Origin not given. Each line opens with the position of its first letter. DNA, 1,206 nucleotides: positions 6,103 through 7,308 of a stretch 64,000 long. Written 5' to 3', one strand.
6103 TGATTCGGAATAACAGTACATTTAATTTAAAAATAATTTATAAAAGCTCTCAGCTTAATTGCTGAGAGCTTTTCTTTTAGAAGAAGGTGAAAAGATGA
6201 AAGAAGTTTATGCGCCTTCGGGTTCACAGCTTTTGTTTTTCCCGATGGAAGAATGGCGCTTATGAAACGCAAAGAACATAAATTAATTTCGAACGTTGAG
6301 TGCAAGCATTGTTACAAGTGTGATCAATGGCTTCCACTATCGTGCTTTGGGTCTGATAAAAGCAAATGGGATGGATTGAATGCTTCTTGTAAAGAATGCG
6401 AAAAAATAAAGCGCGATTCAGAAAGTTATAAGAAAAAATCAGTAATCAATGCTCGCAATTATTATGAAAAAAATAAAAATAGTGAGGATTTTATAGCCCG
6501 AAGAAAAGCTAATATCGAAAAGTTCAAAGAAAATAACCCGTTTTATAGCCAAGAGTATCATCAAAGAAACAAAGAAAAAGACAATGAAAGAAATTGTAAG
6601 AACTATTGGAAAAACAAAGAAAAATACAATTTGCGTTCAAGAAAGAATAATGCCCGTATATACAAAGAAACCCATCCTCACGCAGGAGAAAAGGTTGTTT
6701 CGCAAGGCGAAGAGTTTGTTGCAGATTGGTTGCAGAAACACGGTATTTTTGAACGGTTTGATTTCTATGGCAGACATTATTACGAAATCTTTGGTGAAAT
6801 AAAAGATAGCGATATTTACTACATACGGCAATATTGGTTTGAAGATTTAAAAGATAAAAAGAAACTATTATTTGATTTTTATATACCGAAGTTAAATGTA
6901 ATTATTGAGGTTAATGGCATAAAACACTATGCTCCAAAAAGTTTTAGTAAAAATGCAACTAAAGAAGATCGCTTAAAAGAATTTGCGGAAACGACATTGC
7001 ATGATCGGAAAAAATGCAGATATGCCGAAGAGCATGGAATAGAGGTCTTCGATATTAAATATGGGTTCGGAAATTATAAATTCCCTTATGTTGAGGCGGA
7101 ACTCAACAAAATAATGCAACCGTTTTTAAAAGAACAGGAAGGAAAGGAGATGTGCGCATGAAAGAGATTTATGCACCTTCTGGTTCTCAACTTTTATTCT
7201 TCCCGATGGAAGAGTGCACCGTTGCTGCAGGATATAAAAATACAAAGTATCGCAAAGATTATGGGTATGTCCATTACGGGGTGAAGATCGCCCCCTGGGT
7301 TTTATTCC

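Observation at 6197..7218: Homing-endonuclease-like gene inserted with a ~60-bp target duplication of the M23 gene start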

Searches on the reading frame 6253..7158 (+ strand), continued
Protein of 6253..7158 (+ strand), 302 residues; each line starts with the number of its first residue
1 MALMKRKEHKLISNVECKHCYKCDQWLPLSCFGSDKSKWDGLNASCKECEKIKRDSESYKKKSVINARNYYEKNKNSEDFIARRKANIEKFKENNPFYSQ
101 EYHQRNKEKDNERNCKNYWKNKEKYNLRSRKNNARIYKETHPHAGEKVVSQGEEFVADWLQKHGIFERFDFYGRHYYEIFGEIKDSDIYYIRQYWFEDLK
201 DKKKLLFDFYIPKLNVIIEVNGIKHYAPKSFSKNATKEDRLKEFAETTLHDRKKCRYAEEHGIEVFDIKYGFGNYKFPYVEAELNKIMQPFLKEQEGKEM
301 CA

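Call 84: search_protein_families(library=pfam, proteins=[P0054, P0055, P0057, P0058, P0059, P0060, P0062, P0063, P0064, P0071], max_evalue=0.001)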
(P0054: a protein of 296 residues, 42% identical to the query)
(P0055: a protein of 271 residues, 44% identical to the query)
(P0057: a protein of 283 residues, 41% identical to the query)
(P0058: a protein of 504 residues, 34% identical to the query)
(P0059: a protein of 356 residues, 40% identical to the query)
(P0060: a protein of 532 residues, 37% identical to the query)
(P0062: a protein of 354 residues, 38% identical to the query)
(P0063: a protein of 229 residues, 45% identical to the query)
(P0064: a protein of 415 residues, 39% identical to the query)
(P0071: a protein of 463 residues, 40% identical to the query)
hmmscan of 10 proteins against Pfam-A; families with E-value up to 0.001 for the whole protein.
P0054 (296 aa): 1 family
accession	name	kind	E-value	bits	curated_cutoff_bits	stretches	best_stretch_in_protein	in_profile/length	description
PF03110.19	SBP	-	1.7e-07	31.8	27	0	67-99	27-59/75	SBP domain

P0055 (271 aa): 0 families

P0057 (283 aa): 3 families
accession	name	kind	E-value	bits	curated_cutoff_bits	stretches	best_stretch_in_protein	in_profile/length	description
PF12898.13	Stc1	-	1.7e-08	35.4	24.8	1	98-192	1-82/84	Stc1 domain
PF01844.29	HNH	-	2.3e-07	31.3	21.4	1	231-272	1-46/47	HNH endonuclease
PF14279.12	HNH_5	-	2.6e-07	30.9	27.5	1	231-273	1-46/56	HNH endonuclease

P0058 (504 aa): 1 family
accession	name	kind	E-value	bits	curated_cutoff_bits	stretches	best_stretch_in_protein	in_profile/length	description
PF12898.13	Stc1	-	2.8e-16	60.3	24.8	0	43-82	45-83/84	Stc1 domain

P0059 (356 aa): 2 families
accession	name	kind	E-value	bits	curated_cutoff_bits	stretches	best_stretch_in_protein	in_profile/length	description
PF12898.13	Stc1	-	3.4e-14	53.6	24.8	0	228-266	46-83/84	Stc1 domain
PF20120.5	DUF6510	-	1.3e-10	41.4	26.4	0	293-341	24-71/86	Family of unknown function (DUF6510)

P0060 (532 aa): 1 family
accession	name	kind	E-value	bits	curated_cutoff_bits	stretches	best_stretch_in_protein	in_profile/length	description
PF12898.13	Stc1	-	1.8e-16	60.9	24.8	0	295-329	50-83/84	Stc1 domain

P0062 (354 aa): 1 family
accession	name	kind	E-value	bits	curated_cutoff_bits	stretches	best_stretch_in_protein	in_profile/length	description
PF12898.13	Stc1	-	0.00022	22.2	24.8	0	15-47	51-82/84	Stc1 domain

P0063 (229 aa): 2 families
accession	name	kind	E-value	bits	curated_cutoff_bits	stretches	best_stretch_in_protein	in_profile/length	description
PF01844.29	HNH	-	1.4e-08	35.1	21.4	1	170-211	1-45/47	HNH endonuclease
PF14279.12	HNH_5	-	1.1e-05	25.7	27.5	1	170-215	1-48/56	HNH endonuclease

P0064 (415 aa): 2 families
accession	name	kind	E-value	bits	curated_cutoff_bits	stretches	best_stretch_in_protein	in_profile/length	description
PF03110.19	SBP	-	6.4e-06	26.8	27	0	133-169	30-66/75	SBP domain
PF12898.13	Stc1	-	9e-05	23.4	24.8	0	92-176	2-83/84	Stc1 domain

P0071 (463 aa): 1 family
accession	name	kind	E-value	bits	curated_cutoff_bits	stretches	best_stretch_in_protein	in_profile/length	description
PF00096.32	zf-C2H2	-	0.00043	21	25.2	1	288-311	1-23/23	Zinc finger, C2H2 type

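Call 89: list_cluster_members(proteins=[P0052])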
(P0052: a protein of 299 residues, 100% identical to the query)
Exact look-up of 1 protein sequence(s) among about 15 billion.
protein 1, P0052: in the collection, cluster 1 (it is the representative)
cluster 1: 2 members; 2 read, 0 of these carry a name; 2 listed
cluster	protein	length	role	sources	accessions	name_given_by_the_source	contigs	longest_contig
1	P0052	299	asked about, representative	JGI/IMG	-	-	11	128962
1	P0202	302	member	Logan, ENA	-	-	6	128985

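Call 90: find_encoding_contigs(protein=window:6253-7158:+, flank=3000, max_places=8)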
Protein window:6253-7158:+ (302 aa): 9 contigs read that carry it; 1 place shown.
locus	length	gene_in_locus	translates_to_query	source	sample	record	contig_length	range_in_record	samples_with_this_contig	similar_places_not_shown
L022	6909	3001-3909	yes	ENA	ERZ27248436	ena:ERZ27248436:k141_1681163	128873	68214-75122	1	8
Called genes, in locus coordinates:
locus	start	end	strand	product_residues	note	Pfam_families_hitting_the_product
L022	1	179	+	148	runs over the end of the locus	PF23140:Gp80 (weak)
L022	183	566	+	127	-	-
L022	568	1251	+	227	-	-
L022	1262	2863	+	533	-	PF12810:ALK_LTK_GRD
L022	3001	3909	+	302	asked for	-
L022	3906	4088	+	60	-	-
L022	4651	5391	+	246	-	PF01551:Peptidase_M23 (weak)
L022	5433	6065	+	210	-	-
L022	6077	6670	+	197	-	-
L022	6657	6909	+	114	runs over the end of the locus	-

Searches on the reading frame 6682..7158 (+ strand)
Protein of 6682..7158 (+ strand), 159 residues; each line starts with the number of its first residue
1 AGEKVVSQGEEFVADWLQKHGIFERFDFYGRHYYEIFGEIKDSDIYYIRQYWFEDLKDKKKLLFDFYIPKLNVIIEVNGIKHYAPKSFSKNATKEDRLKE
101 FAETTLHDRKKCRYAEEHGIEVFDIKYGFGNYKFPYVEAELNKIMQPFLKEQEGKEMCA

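Call 48: search_solved_structures(query=A1, max_evalue=10, show_alignments=4)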
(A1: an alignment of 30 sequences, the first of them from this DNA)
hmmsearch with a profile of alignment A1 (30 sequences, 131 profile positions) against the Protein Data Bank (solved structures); distinct sequences matched with E-value up to 10: 1.
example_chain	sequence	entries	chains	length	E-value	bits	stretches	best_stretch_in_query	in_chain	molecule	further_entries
4par_B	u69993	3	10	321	0.059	16.4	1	19-115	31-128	Uncharacterized protein AbaSI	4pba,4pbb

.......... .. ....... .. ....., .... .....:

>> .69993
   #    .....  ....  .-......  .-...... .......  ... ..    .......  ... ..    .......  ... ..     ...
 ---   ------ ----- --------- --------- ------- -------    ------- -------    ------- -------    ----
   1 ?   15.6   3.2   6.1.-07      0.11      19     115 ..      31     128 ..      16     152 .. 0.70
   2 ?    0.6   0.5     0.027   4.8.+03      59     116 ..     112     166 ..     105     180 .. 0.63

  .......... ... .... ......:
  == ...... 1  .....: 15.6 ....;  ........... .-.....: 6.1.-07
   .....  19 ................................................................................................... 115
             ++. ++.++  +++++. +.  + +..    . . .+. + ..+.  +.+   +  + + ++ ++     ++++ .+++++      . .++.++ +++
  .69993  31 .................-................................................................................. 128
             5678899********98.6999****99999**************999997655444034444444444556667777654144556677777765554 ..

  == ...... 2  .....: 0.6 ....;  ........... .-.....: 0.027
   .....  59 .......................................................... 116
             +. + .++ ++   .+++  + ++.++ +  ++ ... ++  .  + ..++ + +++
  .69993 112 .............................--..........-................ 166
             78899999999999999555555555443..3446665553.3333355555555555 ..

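Call 49: search_protein_families(library=pfam, alignment_id=A1, max_evalue=0.1)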
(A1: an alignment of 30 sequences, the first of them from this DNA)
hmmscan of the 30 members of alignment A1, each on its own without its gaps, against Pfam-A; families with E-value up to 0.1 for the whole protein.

A. member 1, seq(159 aa): 2 families
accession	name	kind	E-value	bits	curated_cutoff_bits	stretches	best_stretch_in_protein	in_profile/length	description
PF21598.3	PvuRts1I-like_N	-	8.8e-05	23.1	27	1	36-110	24-98/131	Restriction endonuclease PvuRts1 I-like, N-terminal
PF04480.18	DUF559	-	0.088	13.1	20.6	0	61-91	43-73/109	Protein of unknown function (DUF559)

B. families by the number of members that match (of 30 scanned): 22 families
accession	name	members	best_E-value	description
PF10881.14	DUF2726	16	0.0004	Protein of unknown function (DUF2726)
PF21598.3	PvuRts1I-like_N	14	8.8e-05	Restriction endonuclease PvuRts1 I-like, N-terminal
PF04480.18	DUF559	14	0.00045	Protein of unknown function (DUF559)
PF08373.16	RAP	6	0.00017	RAP domain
PF23913.1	DUF7255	6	0.0052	Family of unknown function (DUF7255)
PF19237.4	DUF5889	4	6e-05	Family of unknown function (DUF5889)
PF17420.7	GP17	3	0.02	Superinfection exclusion gene product 17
PF13192.12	Thioredoxin_3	2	0.049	Thioredoxin domain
PF21705.3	p55_CTD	1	0.0068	p55, C-terminal domain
PF18741.7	MTES_1575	1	0.01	REase_MTES_1575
PF23783.1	Zn_ribbon_TiaS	1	0.015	TiaS C-terminal zinc ribbon domain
PF20473.4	MmeI_Mtase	1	0.016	MmeI, DNA-methyltransferase domain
PF00071.28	Ras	1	0.018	Ras family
PF08722.17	Tn7_TnsA-like_N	1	0.021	TnsA-like endonuclease N terminal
PF24042.1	DUF7351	1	0.04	Domain of unknown function (DUF7351)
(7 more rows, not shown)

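Call 63: predict_structure(alignment_id=A1)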
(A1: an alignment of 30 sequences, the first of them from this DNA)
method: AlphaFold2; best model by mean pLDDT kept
length: 159 residues; sequences in the alignment: 30
mean_pLDDT: 88.2   pTM: 0.80
mean pLDDT of the five models: 88.2, 86.4, 85.9, 85.7, 85.1
residues with pLDDT >= 90: 99; 70-90: 43; 50-70: 17; < 50: 0
segments of 3 or more residues with pLDDT < 50: none
pLDDT, mean of each block of 10 residues (from residue 1): 79 93 76 68 90 95 95 95 93 97 97 98 87 79 88 79
secondary structure, 60 per line:
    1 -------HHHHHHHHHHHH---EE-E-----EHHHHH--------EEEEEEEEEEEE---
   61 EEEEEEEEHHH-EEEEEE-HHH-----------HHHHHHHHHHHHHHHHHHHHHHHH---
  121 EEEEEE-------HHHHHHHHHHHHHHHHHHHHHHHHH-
elements in order: H8-19 H33-37 E46-57 E61-68 E73-78 H94-117 E121-126 H134-158

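Call 68: fold_search(model_id=the predicted structure, library=pdb)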
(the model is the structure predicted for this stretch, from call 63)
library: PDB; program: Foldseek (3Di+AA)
matches with E <= 10: 310; with E <= 0.001: 0
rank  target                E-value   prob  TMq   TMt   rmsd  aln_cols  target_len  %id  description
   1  1vsr                  4.7e-03  1.00  0.32  0.37   3.8        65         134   20  VERY SHORT PATCH REPAIR (VSR) ENDONUCLEASE FROM ESCHERICHIA COLI (released 1999-10-27)
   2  4par_C                7.9e-03  0.84  0.36  0.20  12.6       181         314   13  The 5-Hydroxymethylcytosine-Specific Restriction Enzyme AbaSI in a Complex with Product-like DNA (released 2014-06-25)
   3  1cw0_A                2.0e-02  0.99  0.45  0.46   4.9       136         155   13  CRYSTAL STRUCTURE ANALYSIS OF VERY SHORT PATCH REPAIR (VSR) ENDONUCLEASE IN COMPLEX WITH A DUPLEX DNA (released 1999-12-12)
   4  4par_A                3.3e-02  0.23  0.19  0.11  14.6       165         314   12  The 5-Hydroxymethylcytosine-Specific Restriction Enzyme AbaSI in a Complex with Product-like DNA (released 2014-06-25)
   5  4par_B                4.6e-02  0.51  0.28  0.15  12.6       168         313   12  The 5-Hydroxymethylcytosine-Specific Restriction Enzyme AbaSI in a Complex with Product-like DNA (released 2014-06-25)
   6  3fov                  2.0e-01  0.15  0.20  0.28   9.3       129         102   15  Crystal structure of protein RPA0323 of unknown function from Rhodopseudomonas palustris (released 2009-01-13)
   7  7vsr_M                4.2e-01  0.18  0.29  0.19   8.3       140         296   14  Structure of McrBC (stalkless mutant) (released 2023-02-15)
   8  5fqu_B                7.5e-01  0.08  0.20  0.15   8.0        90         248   14  Orthorhombic crystal structure of of PlpD (selenomethionine derivative) (released 2016-04-06)
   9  3d0k_B                8.5e-01  0.15  0.20  0.12   5.3        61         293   11  Crystal structure of the LpqC, poly(3-hydroxybutyrate) depolymerase from Bordetella parapertussis (released 2008-07-01)
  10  7owj_F                8.5e-01  0.13  0.29  0.25   8.7       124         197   14  Odinarchaeota Adenylate kinase (OdinAK) in complex with GTP (released 2022-09-28)
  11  4hyq                  9.7e-01  0.54  0.24  0.17   4.1        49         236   14  Crystal structure of phospholipase A1 from Streptomyces albidoflavus NA297 (released 2013-05-29)
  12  1kht_B                9.7e-01  0.28  0.31  0.26   5.8        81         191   12  Adenylate kinase from Methanococcus voltae (released 2003-06-03)
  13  3k93                  9.7e-01  0.09  0.23  0.18  11.2       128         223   12  Crystal structure of phage related exonuclease (YP_719632.1) from HAEMOPHILUS SOMNUS 129PT at 2.15 A resolution (released 2009-11-03)
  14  5fqu_A                1.1e+00  0.07  0.20  0.15   8.0        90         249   14  Orthorhombic crystal structure of of PlpD (selenomethionine derivative) (released 2016-04-06)
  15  4h18_B                1.2e+00  0.18  0.22  0.13   5.3        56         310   14  Three dimensional structure of corynomycoloyl tranferase C (released 2013-09-25)
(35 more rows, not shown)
